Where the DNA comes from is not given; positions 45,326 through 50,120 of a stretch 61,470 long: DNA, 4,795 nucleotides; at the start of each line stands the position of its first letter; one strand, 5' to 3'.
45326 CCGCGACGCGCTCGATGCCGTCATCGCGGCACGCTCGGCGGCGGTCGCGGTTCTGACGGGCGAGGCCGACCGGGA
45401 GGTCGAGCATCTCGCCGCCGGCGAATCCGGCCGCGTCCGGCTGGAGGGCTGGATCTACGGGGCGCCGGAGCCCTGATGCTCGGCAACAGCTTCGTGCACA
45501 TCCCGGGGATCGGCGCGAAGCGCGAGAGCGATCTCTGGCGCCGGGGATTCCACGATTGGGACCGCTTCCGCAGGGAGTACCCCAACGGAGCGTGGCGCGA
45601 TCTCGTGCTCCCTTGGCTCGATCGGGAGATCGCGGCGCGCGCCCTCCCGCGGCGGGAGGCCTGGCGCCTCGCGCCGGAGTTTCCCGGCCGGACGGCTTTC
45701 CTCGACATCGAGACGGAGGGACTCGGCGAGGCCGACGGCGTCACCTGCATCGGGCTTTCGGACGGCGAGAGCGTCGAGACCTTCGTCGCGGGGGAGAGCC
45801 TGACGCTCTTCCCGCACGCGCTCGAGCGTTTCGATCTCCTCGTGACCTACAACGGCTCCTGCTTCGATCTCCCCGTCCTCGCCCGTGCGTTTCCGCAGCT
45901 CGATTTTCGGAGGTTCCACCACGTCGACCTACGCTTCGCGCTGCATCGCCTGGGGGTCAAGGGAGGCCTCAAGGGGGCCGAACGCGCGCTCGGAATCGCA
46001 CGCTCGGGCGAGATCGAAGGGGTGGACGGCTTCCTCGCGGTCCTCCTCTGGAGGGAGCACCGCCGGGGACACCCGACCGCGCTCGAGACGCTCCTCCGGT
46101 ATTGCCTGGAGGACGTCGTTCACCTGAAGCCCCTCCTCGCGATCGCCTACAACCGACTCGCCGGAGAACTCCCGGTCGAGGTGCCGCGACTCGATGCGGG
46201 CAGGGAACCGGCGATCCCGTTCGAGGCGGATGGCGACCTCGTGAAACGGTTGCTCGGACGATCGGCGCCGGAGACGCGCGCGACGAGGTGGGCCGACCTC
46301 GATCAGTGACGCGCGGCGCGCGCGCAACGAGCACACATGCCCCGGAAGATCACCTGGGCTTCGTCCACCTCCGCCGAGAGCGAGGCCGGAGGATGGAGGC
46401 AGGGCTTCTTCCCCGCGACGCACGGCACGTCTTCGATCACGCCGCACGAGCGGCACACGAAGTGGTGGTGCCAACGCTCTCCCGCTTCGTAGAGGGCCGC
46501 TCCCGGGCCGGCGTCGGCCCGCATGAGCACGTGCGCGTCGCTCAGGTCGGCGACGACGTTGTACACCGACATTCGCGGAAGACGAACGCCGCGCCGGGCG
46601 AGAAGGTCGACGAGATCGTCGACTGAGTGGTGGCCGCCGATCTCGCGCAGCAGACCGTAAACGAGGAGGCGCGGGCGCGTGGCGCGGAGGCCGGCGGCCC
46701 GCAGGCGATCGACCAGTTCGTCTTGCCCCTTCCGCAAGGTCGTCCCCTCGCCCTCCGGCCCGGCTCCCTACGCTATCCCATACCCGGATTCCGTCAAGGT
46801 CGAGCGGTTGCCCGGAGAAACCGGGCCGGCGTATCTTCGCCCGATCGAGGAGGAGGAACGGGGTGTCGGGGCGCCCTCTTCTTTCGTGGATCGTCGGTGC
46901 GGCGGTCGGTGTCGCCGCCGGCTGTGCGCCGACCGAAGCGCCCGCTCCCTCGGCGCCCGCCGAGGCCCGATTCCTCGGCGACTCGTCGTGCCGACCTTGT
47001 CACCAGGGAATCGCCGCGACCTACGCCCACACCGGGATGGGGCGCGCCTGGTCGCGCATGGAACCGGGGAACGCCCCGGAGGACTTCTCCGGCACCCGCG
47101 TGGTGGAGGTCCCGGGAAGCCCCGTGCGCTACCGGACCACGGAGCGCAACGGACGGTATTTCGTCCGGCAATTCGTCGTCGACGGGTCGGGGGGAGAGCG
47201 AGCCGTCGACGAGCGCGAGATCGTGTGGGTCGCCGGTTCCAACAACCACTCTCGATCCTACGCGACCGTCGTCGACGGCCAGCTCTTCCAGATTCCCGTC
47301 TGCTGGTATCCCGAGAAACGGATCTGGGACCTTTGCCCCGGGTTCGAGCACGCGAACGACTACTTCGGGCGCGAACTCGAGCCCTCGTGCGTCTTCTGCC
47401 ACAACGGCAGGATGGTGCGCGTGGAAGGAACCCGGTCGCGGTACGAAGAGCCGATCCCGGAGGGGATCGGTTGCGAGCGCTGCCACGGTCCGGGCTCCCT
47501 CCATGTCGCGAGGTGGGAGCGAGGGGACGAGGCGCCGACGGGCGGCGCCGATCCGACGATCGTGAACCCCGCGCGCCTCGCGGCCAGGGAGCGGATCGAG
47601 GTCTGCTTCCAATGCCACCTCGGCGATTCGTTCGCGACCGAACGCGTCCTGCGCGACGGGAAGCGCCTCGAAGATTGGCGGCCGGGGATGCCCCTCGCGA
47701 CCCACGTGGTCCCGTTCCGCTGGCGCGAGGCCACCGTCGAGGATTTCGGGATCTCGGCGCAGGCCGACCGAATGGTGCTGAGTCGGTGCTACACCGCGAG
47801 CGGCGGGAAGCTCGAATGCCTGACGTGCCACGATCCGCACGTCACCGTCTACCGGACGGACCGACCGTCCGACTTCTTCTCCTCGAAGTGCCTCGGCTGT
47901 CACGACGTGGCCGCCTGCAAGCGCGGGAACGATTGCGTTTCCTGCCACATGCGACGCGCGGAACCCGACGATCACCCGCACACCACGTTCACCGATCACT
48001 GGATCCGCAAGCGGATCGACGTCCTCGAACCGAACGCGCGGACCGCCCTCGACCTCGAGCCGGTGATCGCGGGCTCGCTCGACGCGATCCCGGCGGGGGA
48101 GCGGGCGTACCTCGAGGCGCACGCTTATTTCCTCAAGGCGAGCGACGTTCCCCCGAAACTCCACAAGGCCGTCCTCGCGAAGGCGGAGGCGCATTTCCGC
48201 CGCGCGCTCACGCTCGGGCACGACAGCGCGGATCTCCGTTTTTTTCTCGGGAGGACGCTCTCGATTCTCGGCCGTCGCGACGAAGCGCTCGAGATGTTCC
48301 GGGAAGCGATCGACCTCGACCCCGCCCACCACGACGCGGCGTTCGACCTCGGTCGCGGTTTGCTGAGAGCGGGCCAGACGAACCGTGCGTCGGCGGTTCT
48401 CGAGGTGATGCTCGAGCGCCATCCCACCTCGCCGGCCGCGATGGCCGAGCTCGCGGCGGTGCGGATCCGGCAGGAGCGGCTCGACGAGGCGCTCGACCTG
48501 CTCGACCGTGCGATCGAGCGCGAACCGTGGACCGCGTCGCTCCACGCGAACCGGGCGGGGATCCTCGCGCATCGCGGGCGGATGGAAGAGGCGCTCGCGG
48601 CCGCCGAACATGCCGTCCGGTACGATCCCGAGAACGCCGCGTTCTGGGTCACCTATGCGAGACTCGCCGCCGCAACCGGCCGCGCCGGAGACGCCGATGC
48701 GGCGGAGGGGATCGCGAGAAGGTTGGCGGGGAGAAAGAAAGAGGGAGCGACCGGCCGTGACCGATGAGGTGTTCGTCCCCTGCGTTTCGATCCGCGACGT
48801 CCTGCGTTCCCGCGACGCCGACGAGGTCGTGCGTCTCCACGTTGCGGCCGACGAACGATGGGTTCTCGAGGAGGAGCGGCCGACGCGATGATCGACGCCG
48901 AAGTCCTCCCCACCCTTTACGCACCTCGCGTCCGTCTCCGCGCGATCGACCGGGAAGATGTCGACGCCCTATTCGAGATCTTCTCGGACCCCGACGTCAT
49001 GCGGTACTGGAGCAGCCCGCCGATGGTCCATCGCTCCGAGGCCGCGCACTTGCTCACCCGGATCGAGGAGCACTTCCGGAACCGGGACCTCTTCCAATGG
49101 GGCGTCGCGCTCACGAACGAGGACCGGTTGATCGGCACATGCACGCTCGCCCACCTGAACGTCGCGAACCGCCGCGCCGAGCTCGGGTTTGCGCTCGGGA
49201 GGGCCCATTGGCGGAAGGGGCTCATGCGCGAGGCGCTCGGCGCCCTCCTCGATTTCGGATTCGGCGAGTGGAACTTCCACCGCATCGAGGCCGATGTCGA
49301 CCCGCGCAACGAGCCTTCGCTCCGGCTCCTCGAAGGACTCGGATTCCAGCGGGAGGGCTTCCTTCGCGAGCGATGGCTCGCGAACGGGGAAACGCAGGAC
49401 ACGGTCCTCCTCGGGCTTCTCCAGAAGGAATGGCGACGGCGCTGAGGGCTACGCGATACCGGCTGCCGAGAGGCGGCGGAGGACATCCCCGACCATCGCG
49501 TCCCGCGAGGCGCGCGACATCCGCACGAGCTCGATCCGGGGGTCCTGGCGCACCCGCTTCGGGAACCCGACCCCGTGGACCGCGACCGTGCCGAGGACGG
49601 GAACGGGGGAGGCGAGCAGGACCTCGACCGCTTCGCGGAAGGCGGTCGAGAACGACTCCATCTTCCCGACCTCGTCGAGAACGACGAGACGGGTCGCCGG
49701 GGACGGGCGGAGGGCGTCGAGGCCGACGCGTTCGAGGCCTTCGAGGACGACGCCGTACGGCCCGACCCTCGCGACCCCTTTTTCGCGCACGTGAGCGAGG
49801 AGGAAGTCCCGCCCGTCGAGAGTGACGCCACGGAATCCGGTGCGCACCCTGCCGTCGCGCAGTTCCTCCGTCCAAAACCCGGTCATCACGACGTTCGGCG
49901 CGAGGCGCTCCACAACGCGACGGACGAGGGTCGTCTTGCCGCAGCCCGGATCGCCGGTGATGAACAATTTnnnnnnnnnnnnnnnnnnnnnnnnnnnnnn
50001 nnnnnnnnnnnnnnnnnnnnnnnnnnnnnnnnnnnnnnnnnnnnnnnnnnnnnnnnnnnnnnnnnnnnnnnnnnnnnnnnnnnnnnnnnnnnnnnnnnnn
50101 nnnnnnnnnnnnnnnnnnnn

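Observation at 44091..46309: Two-gene module of predicted RNase-H-fold nucleases: PUA-like+DUF429 followed by HhH+YprB-type exonuclease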

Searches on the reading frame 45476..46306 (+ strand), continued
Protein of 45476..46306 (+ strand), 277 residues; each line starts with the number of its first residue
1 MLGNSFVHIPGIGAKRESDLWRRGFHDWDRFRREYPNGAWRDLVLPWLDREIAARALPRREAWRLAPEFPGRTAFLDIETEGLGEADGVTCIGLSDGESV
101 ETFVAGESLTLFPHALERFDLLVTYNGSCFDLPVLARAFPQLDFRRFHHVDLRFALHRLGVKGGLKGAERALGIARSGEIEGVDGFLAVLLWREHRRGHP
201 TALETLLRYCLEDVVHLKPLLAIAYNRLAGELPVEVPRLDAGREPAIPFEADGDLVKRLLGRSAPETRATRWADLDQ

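Call 41: find_related_loci(query=A3, collection=metagenome_contigs, flank=4000)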
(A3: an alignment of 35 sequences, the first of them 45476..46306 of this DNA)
Query A3 (277 aa) in metagenome_contigs; peptide patterns used: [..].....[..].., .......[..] (x = any residue, [..] = any of these).
600 stretches matched a pattern (row limit reached: there are more); 428 encode a relative of the query (tblastn E <= 1e-3); the best 80 are kept; 80 distinct loci.
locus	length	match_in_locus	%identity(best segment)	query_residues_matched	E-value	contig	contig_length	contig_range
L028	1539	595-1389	64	1-264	1e-115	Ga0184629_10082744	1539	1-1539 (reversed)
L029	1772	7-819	64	5-274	7e-114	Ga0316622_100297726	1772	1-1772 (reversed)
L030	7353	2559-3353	63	1-264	2e-105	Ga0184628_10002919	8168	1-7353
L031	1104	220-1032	62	1-270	2e-113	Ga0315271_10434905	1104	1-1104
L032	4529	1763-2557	62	1-264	3e-96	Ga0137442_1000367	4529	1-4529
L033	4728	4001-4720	62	1-239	5e-91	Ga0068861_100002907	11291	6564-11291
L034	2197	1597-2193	65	1-198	9e-82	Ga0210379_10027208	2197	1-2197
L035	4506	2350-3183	39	1-264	1e-61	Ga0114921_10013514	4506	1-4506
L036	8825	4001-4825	44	1-259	2e-61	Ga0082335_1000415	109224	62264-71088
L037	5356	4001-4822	42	1-262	2e-59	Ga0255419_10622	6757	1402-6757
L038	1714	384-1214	42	1-264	5e-61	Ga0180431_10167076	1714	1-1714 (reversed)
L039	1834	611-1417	40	4-259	9e-61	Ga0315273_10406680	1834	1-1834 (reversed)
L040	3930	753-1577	43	1-262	1e-58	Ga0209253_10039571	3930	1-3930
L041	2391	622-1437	40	1-259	5e-59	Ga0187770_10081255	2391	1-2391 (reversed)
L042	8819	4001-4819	43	1-262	3e-58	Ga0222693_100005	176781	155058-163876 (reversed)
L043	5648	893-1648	46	1-238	9e-58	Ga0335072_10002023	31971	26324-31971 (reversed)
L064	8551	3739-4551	38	1-259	5e-55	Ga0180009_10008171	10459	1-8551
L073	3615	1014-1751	42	1-231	8e-54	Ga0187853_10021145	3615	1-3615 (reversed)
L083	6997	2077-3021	40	1-275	2e-53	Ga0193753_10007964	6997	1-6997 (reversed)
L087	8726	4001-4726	47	1-228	3e-53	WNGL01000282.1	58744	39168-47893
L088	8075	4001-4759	41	1-241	3e-53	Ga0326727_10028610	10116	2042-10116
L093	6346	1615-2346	41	1-229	2e-52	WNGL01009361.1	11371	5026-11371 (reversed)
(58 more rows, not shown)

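Call 44: search_protein_families(library=pfam, proteins=[L093:2334-2720:-, L088:5562-6143:+, L073:1818-2486:-, L083:4140-5351:+, L087:1944-4355:-, L093:4824-6116:+, L064:3730-5541:+, L088:3953-4471:-, L093:1104-1568:-, L043:334-1128:-], max_evalue=0.001)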
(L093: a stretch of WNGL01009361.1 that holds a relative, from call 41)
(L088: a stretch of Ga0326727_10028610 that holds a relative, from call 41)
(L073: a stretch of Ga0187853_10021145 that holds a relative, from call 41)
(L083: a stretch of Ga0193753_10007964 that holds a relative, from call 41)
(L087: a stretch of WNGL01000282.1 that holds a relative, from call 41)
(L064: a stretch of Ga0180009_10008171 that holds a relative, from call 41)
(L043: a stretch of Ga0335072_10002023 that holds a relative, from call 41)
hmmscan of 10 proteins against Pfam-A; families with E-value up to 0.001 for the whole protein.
L093:2334-2720:- (129 aa): 0 families

L088:5562-6143:+ (194 aa): 2 families
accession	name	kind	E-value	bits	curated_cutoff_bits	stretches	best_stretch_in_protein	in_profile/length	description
PF13238.12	AAA_18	-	0.00039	21.3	29.4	1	19-137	1-112/128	AAA domain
PF13207.12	AAA_17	-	0.00098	19.8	27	0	23-136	2-122/136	AAA domain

L073:1818-2486:- (223 aa): 0 families

L083:4140-5351:+ (404 aa): 1 family
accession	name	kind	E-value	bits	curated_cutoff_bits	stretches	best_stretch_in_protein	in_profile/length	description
PF00709.27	Adenylsucc_synt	-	4.9e-42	144.6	27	2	174-324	187-330/416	Adenylosuccinate synthetase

L087:1944-4355:- (804 aa): 3 families
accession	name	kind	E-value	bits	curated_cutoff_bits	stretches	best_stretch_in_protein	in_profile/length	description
PF01702.25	TGT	-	1.7e-76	258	26.3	1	159-478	2-356/357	Queuine tRNA-ribosyltransferase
PF14810.12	TGT_C2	-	2.4e-25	89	25.3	1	647-717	2-72/72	Patch-forming domain C2 of tRNA-guanine transglycosylase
PF01472.26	PUA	-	6.8e-16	58.4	24.8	1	720-791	2-73/74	PUA domain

L093:4824-6116:+ (431 aa): 1 family
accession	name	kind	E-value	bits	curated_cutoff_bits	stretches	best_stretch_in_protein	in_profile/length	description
PF22769.1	DCD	-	2.7e-13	50.7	27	1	61-187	5-150/153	dCTP deaminase-like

L064:3730-5541:+ (604 aa): 3 families
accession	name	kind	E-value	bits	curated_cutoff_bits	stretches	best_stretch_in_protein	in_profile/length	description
PF13482.12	RNase_H_2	-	5.9e-39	134.1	22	1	90-238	1-163/165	RNase_H superfamily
PF10544.15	T5orf172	-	5.3e-13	49.8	20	1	515-600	1-99/101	T5orf172 domain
PF13455.12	MUG113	-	1.6e-12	48.3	22.3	1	529-600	1-72/73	Meiotically up-regulated gene 113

L088:3953-4471:- (173 aa): 0 families

L093:1104-1568:- (155 aa): 0 families

L043:334-1128:- (265 aa): 0 families

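Call 61: search_protein_families(library=phrogs, proteins=[window:45476-46306:+], max_evalue=0.01)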
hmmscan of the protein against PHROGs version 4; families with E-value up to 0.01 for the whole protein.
window:45476-46306:+ (277 aa): 2 families
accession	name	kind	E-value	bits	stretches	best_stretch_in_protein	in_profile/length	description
phrog_17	-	DNA, RNA and nucleotide metabolism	3.1e-07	29.7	1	69-215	668-815/1445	DNA polymerase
phrog_403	-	DNA, RNA and nucleotide metabolism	3.8e-06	27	1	114-222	136-244/321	DNA polymerase exonuclease subunit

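Call 77: find_encoding_contigs(protein=P0129, flank=8000, max_places=2)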
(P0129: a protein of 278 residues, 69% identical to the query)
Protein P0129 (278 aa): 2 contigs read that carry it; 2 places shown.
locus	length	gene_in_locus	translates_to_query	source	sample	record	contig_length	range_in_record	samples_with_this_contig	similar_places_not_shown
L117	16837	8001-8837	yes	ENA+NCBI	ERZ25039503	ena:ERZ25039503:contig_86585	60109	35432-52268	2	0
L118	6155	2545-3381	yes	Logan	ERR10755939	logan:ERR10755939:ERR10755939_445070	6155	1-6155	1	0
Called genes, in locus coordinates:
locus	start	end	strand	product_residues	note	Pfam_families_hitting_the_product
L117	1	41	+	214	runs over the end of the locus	PF00719:Pyrophosphatase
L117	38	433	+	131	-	PF08818:DUF1801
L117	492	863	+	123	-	PF00903:Glyoxalase, PF22677:Ble-like_N (weak)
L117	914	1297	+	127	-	PF02537:CRCB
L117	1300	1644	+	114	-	PF02641:DUF190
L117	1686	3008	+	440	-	PF11918:Peptidase_S41_N, PF03572:Peptidase_S41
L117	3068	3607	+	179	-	PF03031:NIF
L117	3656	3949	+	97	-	PF07045:DUF1330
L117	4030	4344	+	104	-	PF07883:Cupin_2 (weak)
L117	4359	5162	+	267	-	-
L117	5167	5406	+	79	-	-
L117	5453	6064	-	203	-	-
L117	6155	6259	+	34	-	-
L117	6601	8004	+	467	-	PF04250:DUF429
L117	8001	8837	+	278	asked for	PF13482:RNase_H_2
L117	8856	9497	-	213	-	PF03070:TENA_THI-4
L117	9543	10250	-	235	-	PF13481:AAA_25 (weak)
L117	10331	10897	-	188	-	PF00512:HisKA (weak)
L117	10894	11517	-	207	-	PF03266:NTPase_1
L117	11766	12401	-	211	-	PF24675:NpmA (weak), PF02390:Methyltransf_4, PF13847:Methyltransf_31, PF08241:Methyltransf_11 (faint), PF13649:Methyltransf_25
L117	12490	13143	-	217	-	PF02875:Mur_ligase_C, PF27239:FOL3_C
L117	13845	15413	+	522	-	PF13231:PMT_2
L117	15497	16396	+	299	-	PF17848:Zn_ribbon_ACC, PF01039:Carboxyl_trans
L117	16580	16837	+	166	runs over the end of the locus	PF04542:Sigma70_r2, PF08281:Sigma70_r4_2, PF04545:Sigma70_r4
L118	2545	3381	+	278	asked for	PF13482:RNase_H_2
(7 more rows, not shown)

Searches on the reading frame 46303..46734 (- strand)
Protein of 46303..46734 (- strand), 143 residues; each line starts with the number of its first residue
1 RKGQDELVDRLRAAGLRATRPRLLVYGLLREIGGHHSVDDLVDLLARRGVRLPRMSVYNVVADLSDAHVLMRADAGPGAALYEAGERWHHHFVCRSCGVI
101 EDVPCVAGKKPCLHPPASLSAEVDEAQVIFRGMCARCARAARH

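Call 49: search_protein_families(library=pfam, proteins=[window:46303-46734:-], max_evalue=0.001)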
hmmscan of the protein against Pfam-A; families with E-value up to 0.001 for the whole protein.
window:46303-46734:- (143 aa): 1 family
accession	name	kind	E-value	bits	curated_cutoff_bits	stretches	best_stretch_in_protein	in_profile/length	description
PF01475.25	FUR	-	2e-14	54.2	23.1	1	14-103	2-93/121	Ferric uptake regulator family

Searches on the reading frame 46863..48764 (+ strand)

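Call 49: search_protein_families(library=pfam, proteins=[window:46863-48764:+], max_evalue=0.001)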
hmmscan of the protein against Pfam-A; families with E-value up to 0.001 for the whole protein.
window:46863-48764:+ (634 aa): 19 families
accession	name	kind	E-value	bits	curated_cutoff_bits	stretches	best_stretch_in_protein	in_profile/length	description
PF14559.12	TPR_19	-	4.3e-19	69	25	3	470-531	5-65/68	Tetratricopeptide repeat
PF13432.12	TPR_16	-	3e-15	56.8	32.7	3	494-553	1-60/65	Tetratricopeptide repeat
PF13431.12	TPR_17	-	1.2e-14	53.7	24.4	0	479-509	2-32/34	Tetratricopeptide repeat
PF00515.34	TPR_1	-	1.3e-14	53.7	27.8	0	459-487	4-32/34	Tetratricopeptide repeat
PF07719.23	TPR_2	-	2.6e-14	52.5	27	1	457-489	2-34/34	Tetratricopeptide repeat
PF13428.12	TPR_14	-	3e-14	52.5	23.5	1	492-532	3-43/44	Tetratricopeptide repeat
PF23914.1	TPR_CcmH_CycH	-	3.1e-13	50.3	42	1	460-546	54-143/158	Cytochrome c-type biogenesis protein H TPR domain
PF13181.12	TPR_8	-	1.1e-11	44.4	25.7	1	456-489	1-34/34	Tetratricopeptide repeat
PF13414.12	TPR_11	-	3.8e-09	36.5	26.8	0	468-497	6-35/42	TPR repeat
PF13424.12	TPR_12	-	1.6e-08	35.1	30.1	1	439-486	20-75/77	Tetratricopeptide repeat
PF12895.13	ANAPC3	-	2.3e-07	31.5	27.2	1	473-549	6-81/82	Anaphase-promoting complex, cyclosome, subunit 3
PF13176.12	TPR_7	-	4.6e-06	26.7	27.9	0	461-488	4-33/36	Tetratricopeptide repeat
PF12569.14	NatA_aux_su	-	4.8e-06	26.2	33.3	1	538-588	206-256/515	N-terminal acetyltransferase A, auxiliary subunit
PF13371.12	TPR_9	-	5.7e-06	26.7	35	0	499-561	4-61/73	Tetratricopeptide repeat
PF14522.11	Cytochrome_C7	-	9.9e-06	25.7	24.8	0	173-252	13-66/67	Cytochrome c7 and related cytochrome c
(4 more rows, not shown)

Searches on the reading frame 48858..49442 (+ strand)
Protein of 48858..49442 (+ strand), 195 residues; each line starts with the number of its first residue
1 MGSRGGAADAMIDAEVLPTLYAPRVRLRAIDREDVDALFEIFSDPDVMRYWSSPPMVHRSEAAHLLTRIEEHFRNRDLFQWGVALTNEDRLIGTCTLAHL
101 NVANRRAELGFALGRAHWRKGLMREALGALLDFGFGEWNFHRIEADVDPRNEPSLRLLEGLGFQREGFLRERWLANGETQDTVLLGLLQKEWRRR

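Call 49: search_protein_families(library=pfam, proteins=[window:48858-49442:+], max_evalue=0.001)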
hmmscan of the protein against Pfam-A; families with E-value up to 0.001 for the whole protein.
window:48858-49442:+ (195 aa): 4 families
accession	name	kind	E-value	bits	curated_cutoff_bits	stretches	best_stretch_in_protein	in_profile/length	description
PF13302.13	Acetyltransf_3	-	8.6e-34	117.6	25.4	1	24-164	1-138/138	Acetyltransferase (GNAT) domain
PF00583.31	Acetyltransf_1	-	1.2e-13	51.8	20.7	1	59-163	17-116/116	Acetyltransferase (GNAT) family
PF13420.13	Acetyltransf_4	-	4.4e-12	46.7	24.3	1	27-183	1-154/155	Acetyltransferase (GNAT) domain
PF13523.12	Acetyltransf_8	-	0.00014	21.9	27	1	104-167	77-141/145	Acetyltransferase (GNAT) domain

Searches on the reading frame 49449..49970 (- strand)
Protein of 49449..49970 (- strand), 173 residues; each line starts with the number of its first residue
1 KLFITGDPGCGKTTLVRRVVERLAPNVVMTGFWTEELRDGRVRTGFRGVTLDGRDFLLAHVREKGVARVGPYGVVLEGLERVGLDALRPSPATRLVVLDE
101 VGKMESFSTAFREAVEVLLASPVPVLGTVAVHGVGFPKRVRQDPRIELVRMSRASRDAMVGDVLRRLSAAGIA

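Call 49: search_protein_families(library=pfam, proteins=[window:49449-49970:-], max_evalue=0.001)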
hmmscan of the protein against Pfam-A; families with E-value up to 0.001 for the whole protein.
window:49449-49970:- (173 aa): 9 families
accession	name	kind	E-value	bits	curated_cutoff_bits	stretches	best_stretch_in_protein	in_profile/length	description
PF03266.21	NTPase_1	-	8.3e-38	130.3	23.9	1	1-163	1-167/168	NTPase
PF13401.12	AAA_22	-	2.8e-06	28.1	27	1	2-113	8-103/130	AAA domain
PF13191.12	AAA_16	-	9.7e-06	26.6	32.6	1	2-112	27-149/167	AAA ATPase domain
PF13173.12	AAA_14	-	0.00043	20.7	27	0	2-32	5-37/129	AAA domain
PF01443.25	Viral_helicase1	-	0.00043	20.6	21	0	3-43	2-45/228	Viral superfamily 1 RNA helicase core domain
PF07728.20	AAA_5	-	0.0005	20.5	22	1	2-28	2-28/139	AAA domain (dynein-related subfamily)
PF24883.2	NPHP3_N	-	0.00058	20.5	24.8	1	2-24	25-47/164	Nephrocystin 3, N-terminal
PF05729.18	NACHT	-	0.00064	20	26.7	0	3-25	4-26/167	NACHT domain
PF13238.12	AAA_18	-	0.0007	20.5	29.4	1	3-26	2-24/128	AAA domain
